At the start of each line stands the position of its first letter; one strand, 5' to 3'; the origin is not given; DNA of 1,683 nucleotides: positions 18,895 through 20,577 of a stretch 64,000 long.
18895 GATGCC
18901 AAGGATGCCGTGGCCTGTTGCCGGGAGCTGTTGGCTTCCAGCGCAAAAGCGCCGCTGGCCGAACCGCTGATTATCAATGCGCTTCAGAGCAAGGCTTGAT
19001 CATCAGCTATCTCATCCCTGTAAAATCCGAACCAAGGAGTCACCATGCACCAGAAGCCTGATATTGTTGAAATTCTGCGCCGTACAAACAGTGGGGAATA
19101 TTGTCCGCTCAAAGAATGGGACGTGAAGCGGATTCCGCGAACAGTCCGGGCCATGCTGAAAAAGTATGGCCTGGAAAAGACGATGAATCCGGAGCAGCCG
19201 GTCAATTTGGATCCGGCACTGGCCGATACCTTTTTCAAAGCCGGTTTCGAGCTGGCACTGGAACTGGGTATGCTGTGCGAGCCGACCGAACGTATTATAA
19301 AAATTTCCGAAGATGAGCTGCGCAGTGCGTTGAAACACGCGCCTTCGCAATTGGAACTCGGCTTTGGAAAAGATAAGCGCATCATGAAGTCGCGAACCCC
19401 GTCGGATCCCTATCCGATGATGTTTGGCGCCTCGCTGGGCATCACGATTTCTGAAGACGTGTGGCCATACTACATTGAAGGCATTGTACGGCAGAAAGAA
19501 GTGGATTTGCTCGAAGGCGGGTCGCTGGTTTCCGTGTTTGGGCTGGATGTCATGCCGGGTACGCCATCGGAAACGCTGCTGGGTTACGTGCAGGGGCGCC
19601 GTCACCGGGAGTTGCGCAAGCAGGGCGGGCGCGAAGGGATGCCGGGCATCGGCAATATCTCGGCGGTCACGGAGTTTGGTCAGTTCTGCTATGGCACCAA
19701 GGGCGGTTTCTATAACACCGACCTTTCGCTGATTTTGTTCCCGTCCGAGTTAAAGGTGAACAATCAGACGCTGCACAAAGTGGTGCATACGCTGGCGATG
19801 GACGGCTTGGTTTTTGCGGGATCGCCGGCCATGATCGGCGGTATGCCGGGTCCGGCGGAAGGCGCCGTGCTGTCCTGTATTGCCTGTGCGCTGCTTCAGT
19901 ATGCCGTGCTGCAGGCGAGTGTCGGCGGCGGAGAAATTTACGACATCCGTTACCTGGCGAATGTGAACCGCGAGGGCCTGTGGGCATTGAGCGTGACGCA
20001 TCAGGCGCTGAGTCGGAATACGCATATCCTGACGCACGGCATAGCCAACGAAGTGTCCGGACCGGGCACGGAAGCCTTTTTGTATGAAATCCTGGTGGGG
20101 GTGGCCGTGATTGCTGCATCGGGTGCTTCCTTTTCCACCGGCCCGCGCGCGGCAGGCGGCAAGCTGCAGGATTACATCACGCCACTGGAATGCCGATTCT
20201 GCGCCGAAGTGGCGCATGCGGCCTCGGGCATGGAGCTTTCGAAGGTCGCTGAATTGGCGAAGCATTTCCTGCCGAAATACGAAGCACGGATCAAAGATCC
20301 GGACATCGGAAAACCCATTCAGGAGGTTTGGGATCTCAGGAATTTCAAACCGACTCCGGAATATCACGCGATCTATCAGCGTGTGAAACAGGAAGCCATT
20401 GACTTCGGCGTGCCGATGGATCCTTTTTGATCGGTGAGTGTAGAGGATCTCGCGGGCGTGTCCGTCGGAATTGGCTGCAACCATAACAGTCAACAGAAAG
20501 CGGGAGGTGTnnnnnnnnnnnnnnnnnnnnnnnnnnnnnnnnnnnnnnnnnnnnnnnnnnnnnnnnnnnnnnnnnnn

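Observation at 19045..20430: MtmB-family methyltransferase without pyrrolysine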

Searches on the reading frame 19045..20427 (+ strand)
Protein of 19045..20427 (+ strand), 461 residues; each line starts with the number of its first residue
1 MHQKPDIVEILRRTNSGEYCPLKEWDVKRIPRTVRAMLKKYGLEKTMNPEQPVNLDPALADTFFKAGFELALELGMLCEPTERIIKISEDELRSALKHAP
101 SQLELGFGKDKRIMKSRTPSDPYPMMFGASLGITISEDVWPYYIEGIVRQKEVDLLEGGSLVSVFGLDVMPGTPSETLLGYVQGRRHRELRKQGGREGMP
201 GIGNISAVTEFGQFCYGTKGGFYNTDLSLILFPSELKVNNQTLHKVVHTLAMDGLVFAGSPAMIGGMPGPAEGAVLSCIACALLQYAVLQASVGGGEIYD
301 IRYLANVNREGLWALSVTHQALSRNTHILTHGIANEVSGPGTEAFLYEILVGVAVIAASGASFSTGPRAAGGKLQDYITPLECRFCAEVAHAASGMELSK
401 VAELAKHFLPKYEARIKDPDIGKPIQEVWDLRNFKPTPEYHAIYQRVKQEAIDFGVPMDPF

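Call 4: search_protein_families(library=ncbifam, proteins=[window:19045-20427:+], max_evalue=0.01)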
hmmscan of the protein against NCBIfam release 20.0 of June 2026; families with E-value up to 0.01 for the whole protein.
window:19045-20427:+ (461 aa): 0 families

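Call 5: search_solved_structures(query=window:19045-20427:+, max_evalue=1, show_alignments=2)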
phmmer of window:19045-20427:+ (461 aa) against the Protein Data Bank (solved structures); distinct sequences matched with E-value up to 1: 2.
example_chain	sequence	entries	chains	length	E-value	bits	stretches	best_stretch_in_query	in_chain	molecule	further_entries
1l2q_A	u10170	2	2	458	4.7e-50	173.7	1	7-456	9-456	monomethylamine methyltransferase | Monomethylamine methyltransferase mtmB1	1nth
1tv2_A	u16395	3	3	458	8.3e-50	172.9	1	7-456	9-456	Monomethylamine methyltransferase mtmB1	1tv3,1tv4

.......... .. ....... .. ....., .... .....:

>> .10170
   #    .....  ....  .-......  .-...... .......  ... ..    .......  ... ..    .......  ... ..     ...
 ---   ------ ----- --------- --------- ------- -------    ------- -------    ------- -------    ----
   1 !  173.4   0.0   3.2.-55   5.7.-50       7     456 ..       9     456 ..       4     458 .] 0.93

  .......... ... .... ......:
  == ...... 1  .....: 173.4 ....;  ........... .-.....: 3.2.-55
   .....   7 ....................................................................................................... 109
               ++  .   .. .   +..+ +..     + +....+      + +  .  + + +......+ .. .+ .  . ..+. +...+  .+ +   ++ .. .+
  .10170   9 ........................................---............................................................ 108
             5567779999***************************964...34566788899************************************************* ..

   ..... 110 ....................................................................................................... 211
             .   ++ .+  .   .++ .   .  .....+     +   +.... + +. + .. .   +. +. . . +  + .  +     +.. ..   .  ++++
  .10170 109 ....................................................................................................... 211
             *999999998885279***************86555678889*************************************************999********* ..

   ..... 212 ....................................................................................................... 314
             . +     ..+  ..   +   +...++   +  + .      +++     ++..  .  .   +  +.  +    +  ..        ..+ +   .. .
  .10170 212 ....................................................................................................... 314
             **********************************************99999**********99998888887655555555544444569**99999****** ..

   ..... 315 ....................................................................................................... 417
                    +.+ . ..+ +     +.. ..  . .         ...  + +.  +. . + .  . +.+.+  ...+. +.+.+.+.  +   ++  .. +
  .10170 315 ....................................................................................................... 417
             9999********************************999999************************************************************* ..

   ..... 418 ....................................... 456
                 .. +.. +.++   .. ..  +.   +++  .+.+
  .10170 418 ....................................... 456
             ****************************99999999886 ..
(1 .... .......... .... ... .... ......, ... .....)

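Call 6: search_protein_families(library=pfam, proteins=[window:19045-20427:+], max_evalue=0.01)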
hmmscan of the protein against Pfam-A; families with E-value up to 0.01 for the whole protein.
window:19045-20427:+ (461 aa): 1 family
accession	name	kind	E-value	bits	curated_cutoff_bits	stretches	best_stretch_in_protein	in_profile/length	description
PF05369.18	MtmB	-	8.2e-70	236.3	25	1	6-455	2-449/450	Monomethylamine methyltransferase MtmB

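Call 17: find_homologous_proteins(query=window:19045-20427:+, max_evalue=0.00001)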
Query window:19045-20427:+ (461 aa): 277 proteins with E <= 0.00001 among 8000 candidates; the best 120 are listed.
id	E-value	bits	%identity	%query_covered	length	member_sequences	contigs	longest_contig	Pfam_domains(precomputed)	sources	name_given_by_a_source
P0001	0.0e+0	1032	98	100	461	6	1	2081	PF05369.19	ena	-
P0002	6.5e-263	890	84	100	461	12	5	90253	PF05369.19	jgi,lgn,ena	jgi:methylamine--corrinoid protein Co-methyltransferase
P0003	4.8e-262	887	84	100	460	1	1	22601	PF05369.19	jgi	jgi:methylamine--corrinoid protein Co-methyltransferase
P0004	3.4e-257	872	81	100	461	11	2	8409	PF05369.19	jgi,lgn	-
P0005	1.2e-256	870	82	100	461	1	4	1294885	PF05369.19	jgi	jgi:methylamine---corrinoid protein Co-methyltransferase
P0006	5.9e-250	848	80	100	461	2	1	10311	PF05369.19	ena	-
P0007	1.8e-243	826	76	100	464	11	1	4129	PF05369.19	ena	-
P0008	4.2e-239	812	77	99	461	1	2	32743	PF05369.19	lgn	-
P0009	2.3e-235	800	76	99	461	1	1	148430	PF05369.19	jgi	jgi:methylamine---corrinoid protein Co-methyltransferase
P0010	1.6e-229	780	72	99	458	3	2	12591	PF05369.19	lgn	-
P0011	5.7e-229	778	71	99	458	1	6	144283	PF05369.19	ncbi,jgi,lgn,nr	ncbi:MAG: monomethylamine:corrinoid methyltransferase [Spirochaetia bacterium]|jgi:methylamine---cor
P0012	5.3e-227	772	72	99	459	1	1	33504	PF05369.19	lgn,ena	-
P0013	9.7e-226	768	71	99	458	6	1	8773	PF05369.19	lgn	-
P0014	4.4e-225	766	72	99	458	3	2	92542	PF05369.19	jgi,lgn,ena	-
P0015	1.1e-224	764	71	100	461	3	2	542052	PF05369.19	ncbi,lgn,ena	-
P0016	9.4e-222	755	69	99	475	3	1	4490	PF05369.19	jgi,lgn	-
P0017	1.1e-221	754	71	99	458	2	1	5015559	PF05369.19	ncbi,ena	-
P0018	1.1e-219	748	70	99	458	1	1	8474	PF05369.19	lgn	-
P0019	1.3e-219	748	70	99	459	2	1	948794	PF05369.19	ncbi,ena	-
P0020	1.7e-219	747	71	99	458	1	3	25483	PF05369.19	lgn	-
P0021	3.0e-219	746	71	99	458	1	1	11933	PF05369.19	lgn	-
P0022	1.2e-218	744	69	99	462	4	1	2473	PF05369.19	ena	-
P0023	2.9e-218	743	76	92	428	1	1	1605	PF05369.19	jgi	jgi:methylamine--corrinoid protein Co-methyltransferase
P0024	2.5e-217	740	71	99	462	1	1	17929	PF05369.19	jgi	jgi:methylamine---corrinoid protein Co-methyltransferase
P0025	1.6e-216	737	70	99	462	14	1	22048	PF05369.19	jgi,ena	-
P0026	2.6e-216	737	69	99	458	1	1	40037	PF05369.19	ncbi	ncbi:MAG: monomethylamine:corrinoid methyltransferase [Spirochaetota bacterium]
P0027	3.2e-215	733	68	99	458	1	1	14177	PF05369.19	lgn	-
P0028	1.4e-213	728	70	99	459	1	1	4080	PF05369.19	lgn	-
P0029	2.9e-213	727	69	98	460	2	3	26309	PF05369.19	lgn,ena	-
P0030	2.1e-212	724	69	99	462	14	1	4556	PF05369.19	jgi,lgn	jgi:methylamine--corrinoid protein Co-methyltransferase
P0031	5.5e-212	722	69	99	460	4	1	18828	PF05369.19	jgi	jgi:methylamine--corrinoid protein Co-methyltransferase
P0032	6.2e-212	722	69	99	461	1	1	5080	PF05369.19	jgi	jgi:methylamine--corrinoid protein Co-methyltransferase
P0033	6.3e-211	719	69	99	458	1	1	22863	PF05369.19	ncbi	-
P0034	7.1e-211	719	69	98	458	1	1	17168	PF05369.19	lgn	-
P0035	7.5e-211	719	68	99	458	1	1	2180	PF05369.19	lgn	-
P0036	1.0e-210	718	68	99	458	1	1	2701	PF05369.19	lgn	-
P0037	1.4e-210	718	69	99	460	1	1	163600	PF05369.19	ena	-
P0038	1.5e-210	718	68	99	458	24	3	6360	PF05369.19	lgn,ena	-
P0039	1.7e-210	718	69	99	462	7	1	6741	PF05369.19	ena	-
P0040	1.9e-210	717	69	99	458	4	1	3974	PF05369.19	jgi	jgi:methylamine--corrinoid protein Co-methyltransferase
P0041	2.7e-210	717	69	99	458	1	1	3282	PF05369.19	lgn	-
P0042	6.4e-210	716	68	99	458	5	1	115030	PF05369.19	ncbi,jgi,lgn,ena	-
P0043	7.1e-210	715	68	99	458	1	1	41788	PF05369.19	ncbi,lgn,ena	-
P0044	7.5e-210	715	69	99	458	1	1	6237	PF05369.19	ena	-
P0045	7.7e-210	715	68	99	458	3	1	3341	PF05369.19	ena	-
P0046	1.8e-209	714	69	99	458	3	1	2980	PF05369.19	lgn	-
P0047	2.0e-209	714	68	99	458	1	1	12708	PF05369.19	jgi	jgi:methylamine--corrinoid protein Co-methyltransferase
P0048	2.6e-209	714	69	99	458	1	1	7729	PF05369.19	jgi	-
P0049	3.2e-209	713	68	99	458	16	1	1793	PF05369.19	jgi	jgi:methylamine--corrinoid protein Co-methyltransferase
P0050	7.7e-209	712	68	99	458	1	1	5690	PF05369.19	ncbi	ncbi:MAG: monomethylamine:corrinoid methyltransferase [Anaerolineales bacterium]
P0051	1.5e-208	711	68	99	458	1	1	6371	PF05369.19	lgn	-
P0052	3.5e-208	710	68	99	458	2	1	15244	PF05369.19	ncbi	-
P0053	1.1e-207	708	67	99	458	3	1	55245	PF05369.19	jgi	jgi:methylamine--corrinoid protein Co-methyltransferase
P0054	1.1e-206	705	68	99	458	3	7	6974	PF05369.19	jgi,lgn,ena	-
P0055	1.9e-206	704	68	99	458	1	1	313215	PF05369.19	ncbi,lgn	-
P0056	2.4e-205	701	66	99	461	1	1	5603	PF05369.19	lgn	-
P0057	2.9e-205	700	68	99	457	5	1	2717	PF05369.19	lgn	-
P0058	7.5e-204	696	67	99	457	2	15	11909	PF05369.19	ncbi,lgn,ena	-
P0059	2.5e-203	694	67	99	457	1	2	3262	PF05369.19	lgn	-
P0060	2.9e-203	694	66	99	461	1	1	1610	PF05369.19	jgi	jgi:methylamine--corrinoid protein Co-methyltransferase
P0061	3.6e-203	693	67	99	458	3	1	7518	PF05369.19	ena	-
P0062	1.6e-202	691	67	99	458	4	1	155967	PF05369.19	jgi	jgi:methylamine---corrinoid protein Co-methyltransferase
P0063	8.6e-202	689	66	100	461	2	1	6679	PF05369.19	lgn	-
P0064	1.2e-201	688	67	99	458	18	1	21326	PF05369.19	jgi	jgi:methylamine---corrinoid protein Co-methyltransferase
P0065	6.6e-201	686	65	99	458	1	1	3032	PF05369.19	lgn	-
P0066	1.4e-199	682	66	99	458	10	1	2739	PF05369.19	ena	-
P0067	1.3e-198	678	64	100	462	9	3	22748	PF05369.19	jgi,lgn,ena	-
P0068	1.7e-197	675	64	100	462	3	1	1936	PF05369.19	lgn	-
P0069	5.5e-197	673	63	100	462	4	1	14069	PF05369.19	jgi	jgi:methylamine--corrinoid protein Co-methyltransferase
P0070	5.5e-197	673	65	98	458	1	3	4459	PF05369.19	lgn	-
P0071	5.2e-195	666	64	100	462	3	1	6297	PF05369.19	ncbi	-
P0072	9.2e-195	666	64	100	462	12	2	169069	PF05369.19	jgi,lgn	jgi:methylamine--corrinoid protein Co-methyltransferase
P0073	9.7e-194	662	64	100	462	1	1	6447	PF05369.19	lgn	-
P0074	1.4e-193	662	63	100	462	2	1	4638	PF05369.19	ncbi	-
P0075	3.2e-193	661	63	100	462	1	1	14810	PF05369.19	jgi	-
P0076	6.1e-193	660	63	100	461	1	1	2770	PF05369.19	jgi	-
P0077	7.8e-193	659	64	100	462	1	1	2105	PF05369.19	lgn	-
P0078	8.4e-193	659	63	100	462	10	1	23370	PF05369.19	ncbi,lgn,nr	ncbi:MAG: hypothetical protein BMS9Abin12_1553 [Acidimicrobiia bacterium]|nr:MAG: hypothetical prote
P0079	1.6e-192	658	63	100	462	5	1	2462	PF05369.19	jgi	jgi:hypothetical protein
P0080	5.4e-192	657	63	100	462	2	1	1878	PF05369.19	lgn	-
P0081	5.6e-192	657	62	100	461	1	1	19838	PF05369.19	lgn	-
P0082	6.4e-192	656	63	100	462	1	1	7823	PF05369.19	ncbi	-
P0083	1.0e-191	656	63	100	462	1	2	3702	PF05369.19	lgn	-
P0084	1.7e-191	655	63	100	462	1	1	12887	PF05369.19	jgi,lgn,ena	-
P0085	1.9e-191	655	63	100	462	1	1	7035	PF05369.19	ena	-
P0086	2.0e-191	655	63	100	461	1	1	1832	PF05369.19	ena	-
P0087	3.5e-191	654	62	100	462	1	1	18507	PF05369.19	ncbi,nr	ncbi:MAG: monomethylamine:corrinoid methyltransferase [Acidimicrobiia bacterium]|nr:monomethylamine:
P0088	4.5e-191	654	62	100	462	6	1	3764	PF05369.19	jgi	jgi:methylamine--corrinoid protein Co-methyltransferase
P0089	1.0e-190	652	62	100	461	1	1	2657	PF05369.19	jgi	jgi:methylamine--corrinoid protein Co-methyltransferase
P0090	1.0e-190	652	62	100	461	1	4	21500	PF05369.19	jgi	jgi:methylamine--corrinoid protein Co-methyltransferase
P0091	1.1e-190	652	62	99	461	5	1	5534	PF05369.19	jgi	jgi:methylamine--corrinoid protein Co-methyltransferase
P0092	3.5e-190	651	63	100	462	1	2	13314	PF05369.19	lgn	-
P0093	4.9e-190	650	63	100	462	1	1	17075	PF05369.19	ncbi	-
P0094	6.4e-190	650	62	100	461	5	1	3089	PF05369.19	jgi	jgi:methylamine---corrinoid protein Co-methyltransferase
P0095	3.4e-189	647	62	100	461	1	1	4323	PF05369.19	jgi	jgi:methylamine--corrinoid protein Co-methyltransferase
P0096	1.0e-188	646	61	99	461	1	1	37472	PF05369.19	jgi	jgi:methylamine---corrinoid protein Co-methyltransferase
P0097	1.1e-188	646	61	99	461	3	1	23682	PF05369.19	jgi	jgi:methylamine--corrinoid protein Co-methyltransferase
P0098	3.0e-188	644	62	100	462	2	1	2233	PF05369.19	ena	-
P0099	3.6e-188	644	61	100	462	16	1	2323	PF05369.19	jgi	-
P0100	1.1e-187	642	62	100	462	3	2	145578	PF05369.19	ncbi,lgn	-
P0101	1.9e-187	642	62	100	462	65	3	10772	PF05369.19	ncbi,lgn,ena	-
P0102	2.0e-187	642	62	100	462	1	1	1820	PF05369.19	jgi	jgi:methylamine---corrinoid protein Co-methyltransferase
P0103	2.3e-187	641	61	100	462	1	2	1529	PF05369.19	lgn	-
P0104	6.2e-187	640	62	100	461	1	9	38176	PF05369.19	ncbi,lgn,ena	-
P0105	1.6e-186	639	62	100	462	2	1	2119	PF05369.19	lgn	-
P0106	1.6e-186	639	61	98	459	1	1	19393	PF05369.19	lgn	-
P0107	7.3e-186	636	61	100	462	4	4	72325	PF05369.19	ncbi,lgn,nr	ncbi:MAG: monomethylamine methyltransferase MtmB [Chloroflexota bacterium]|nr:MAG: monomethylamine m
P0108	1.6e-185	635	60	99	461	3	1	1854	PF05369.19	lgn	-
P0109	2.5e-185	635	62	99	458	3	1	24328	PF05369.19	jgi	-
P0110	3.5e-185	634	60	100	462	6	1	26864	PF05369.19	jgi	jgi:methylamine---corrinoid protein Co-methyltransferase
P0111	1.8e-184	632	60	99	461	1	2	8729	PF05369.19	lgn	-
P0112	3.3e-184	631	60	99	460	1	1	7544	PF05369.19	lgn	-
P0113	1.6e-183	629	61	100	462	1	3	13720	PF05369.19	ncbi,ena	-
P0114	4.3e-183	627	60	100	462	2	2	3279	PF05369.19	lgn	-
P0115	6.7e-183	627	59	99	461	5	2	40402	PF05369.19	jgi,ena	jgi:methylamine---corrinoid protein Co-methyltransferase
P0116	8.9e-183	626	60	100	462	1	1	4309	PF05369.19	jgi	jgi:methylamine--corrinoid protein Co-methyltransferase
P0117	4.1e-182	624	61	100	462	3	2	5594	PF05369.19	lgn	-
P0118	6.3e-182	623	59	100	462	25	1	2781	PF05369.19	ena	-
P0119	9.6e-182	623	61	98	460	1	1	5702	PF05369.19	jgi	-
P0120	9.8e-182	623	60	99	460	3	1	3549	PF05369.19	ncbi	-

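Call 18: find_encoding_contigs(protein=P0017, flank=10000, max_places=2)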
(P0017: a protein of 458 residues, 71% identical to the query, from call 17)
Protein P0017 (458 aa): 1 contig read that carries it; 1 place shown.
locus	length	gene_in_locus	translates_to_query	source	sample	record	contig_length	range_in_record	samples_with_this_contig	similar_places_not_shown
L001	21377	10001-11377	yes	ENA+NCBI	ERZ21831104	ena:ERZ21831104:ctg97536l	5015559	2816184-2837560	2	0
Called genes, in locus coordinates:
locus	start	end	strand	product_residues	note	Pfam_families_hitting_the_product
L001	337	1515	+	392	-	PF07728:AAA_5 (weak), PF01078:Mg_chelatase (weak), PF17863:AAA_lid_2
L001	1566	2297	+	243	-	PF00092:VWA, PF13519:VWA_2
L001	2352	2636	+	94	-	PF07045:DUF1330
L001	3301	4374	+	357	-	PF02608:Bmp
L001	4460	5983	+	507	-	PF00005:ABC_tran, PF13304:AAA_21 (faint), PF00005:ABC_tran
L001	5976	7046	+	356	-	PF02653:BPD_transp_2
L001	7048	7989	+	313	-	PF02653:BPD_transp_2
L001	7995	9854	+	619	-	PF00111:Fer2, PF17651:Raco_middle, PF14574:RACo_C_ter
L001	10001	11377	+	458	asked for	PF05369:MtmB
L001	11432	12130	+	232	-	PF02607:B12-binding_2, PF02310:B12-binding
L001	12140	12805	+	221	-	PF07796:DUF1638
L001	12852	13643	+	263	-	PF00941:FAD_binding_5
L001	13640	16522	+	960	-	PF01799:Fer2_2, PF01315:Ald_Xan_dh_C, PF02738:MoCoBD_1, PF20256:MoCoBD_2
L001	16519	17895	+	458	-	PF01208:URO-D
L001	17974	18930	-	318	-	PF00497:SBP_bac_3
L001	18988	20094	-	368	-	PF20511:PMI_typeI_cat (weak), PF21621:MPI_cupin_dom (faint)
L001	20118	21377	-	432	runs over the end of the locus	PF06808:DctM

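Call 19: find_encoding_contigs(protein=P0011, flank=10000, max_places=2)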
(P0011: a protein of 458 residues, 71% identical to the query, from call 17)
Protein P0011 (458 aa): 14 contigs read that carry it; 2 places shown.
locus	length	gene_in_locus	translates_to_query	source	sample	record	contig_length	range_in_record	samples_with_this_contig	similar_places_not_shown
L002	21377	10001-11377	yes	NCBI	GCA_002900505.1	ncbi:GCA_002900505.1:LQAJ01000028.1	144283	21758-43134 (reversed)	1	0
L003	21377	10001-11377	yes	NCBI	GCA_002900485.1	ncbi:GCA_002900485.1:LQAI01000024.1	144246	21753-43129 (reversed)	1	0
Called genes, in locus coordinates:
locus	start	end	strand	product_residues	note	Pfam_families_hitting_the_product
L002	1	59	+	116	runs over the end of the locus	-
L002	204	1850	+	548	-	PF03063:Prismane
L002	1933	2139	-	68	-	PF04102:SlyX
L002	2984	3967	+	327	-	PF02608:Bmp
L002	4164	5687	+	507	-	PF00005:ABC_tran, PF13304:AAA_21 (faint), PF00005:ABC_tran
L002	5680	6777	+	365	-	PF02653:BPD_transp_2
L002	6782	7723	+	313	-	PF02653:BPD_transp_2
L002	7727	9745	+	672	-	PF17651:Raco_middle, PF14574:RACo_C_ter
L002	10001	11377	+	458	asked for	PF05369:MtmB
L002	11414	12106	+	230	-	PF02607:B12-binding_2, PF02310:B12-binding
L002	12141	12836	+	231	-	PF07796:DUF1638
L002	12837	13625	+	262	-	PF00941:FAD_binding_5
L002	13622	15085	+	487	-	PF01799:Fer2_2, PF01315:Ald_Xan_dh_C, PF02738:MoCoBD_1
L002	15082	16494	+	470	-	PF02738:MoCoBD_1, PF20256:MoCoBD_2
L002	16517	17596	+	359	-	PF01208:URO-D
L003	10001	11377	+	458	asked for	PF05369:MtmB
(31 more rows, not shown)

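Call 20: find_encoding_contigs(protein=P0072, flank=10000, max_places=2)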
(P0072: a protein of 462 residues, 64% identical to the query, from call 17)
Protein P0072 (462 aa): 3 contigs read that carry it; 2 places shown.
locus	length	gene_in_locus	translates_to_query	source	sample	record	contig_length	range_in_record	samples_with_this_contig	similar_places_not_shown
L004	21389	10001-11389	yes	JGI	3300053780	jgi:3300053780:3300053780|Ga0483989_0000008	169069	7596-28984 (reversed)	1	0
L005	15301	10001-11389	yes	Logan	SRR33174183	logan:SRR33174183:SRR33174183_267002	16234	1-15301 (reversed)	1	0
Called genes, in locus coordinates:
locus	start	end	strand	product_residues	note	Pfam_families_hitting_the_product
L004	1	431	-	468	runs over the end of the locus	PF00941:FAD_binding_5, PF03450:CO_deh_flav_C, PF00111:Fer2, PF01799:Fer2_2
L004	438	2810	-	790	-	PF01315:Ald_Xan_dh_C, PF02738:MoCoBD_1, PF20256:MoCoBD_2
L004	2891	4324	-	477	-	PF01979:Amidohydro_1, PF07969:Amidohydro_3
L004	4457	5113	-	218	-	PF02607:B12-binding_2, PF02310:B12-binding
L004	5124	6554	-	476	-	PF06253:MTTB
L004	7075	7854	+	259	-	PF00392:GntR, PF07702:UTRA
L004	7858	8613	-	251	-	PF00392:GntR, PF07702:UTRA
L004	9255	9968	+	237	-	PF02607:B12-binding_2, PF02310:B12-binding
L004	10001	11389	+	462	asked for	PF05369:MtmB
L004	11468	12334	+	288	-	PF03599:CdhD, PF00809:Pterin_bind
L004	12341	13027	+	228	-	-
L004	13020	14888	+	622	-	PF00111:Fer2, PF17650:RACo_linker, PF17651:Raco_middle, PF14574:RACo_C_ter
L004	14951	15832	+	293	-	PF00941:FAD_binding_5, PF03450:CO_deh_flav_C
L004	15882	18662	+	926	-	PF00111:Fer2 (weak), PF01799:Fer2_2, PF01315:Ald_Xan_dh_C, PF02738:MoCoBD_1, PF20256:MoCoBD_2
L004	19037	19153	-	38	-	-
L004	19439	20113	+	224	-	PF01048:PNP_UDP_1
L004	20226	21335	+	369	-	PF01208:URO-D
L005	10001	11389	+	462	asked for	PF05369:MtmB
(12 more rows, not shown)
